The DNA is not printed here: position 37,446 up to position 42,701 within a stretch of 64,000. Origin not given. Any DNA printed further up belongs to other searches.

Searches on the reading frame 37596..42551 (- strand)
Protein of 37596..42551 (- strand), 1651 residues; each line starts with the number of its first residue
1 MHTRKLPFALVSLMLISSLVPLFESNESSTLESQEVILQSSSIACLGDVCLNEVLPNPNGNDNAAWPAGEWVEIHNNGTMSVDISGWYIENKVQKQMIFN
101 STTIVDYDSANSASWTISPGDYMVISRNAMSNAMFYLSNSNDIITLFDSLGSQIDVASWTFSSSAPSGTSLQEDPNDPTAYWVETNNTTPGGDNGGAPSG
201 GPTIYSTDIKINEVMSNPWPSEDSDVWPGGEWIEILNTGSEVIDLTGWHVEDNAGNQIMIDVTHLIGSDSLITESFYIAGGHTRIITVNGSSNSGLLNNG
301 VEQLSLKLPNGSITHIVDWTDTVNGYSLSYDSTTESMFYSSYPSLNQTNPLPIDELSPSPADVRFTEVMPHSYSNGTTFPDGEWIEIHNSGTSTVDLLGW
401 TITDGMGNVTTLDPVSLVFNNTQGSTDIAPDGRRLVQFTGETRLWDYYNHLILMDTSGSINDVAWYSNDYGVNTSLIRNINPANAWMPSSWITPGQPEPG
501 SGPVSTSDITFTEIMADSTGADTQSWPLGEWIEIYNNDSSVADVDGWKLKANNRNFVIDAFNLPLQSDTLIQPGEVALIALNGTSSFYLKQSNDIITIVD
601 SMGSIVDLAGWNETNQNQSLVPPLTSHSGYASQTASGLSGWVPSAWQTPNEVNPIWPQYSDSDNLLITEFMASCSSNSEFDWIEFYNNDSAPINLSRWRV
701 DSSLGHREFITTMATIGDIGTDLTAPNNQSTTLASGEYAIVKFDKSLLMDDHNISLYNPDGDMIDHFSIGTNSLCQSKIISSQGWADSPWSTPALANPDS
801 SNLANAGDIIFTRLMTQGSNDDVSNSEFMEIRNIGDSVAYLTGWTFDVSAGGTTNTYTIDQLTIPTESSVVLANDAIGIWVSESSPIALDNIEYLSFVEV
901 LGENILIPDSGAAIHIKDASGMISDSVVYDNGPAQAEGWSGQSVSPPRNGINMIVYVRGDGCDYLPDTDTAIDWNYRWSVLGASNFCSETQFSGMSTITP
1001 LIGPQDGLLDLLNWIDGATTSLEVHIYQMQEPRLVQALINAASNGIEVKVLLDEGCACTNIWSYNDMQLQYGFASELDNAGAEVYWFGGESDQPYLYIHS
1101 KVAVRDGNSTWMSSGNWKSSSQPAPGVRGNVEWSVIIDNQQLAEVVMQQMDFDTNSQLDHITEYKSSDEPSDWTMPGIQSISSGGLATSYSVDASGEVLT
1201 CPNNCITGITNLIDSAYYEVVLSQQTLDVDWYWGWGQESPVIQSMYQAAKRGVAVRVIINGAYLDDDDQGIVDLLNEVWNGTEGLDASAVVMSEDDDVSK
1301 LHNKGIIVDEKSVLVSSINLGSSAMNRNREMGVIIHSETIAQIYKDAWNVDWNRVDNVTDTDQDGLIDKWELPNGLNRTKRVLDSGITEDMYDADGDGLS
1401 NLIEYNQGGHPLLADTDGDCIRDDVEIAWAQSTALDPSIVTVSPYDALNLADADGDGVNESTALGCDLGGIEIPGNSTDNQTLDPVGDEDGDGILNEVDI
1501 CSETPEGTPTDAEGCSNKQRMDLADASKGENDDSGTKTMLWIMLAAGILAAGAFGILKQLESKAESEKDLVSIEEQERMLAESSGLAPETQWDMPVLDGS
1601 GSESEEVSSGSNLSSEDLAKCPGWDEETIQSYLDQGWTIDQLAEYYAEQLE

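Call 28: search_protein_families(library=pfam, proteins=[window:37596-42551:-], max_evalue=0.001)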
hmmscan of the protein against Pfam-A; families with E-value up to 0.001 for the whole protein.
window:37596-42551:- (1651 aa): 3 families
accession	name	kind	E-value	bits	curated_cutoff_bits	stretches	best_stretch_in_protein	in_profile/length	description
PF00932.25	LTD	-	5.2e-77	255.7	34.3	6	47-160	6-108/109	Lamin Tail Domain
PF13091.12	PLDc_2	-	9.9e-35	119.7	27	2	1210-1352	2-132/132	PLD-like domain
PF13090.12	PP_kinase_C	-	5.1e-05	23.2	25.8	0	1238-1263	40-65/172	Polyphosphate kinase C-terminal domain 2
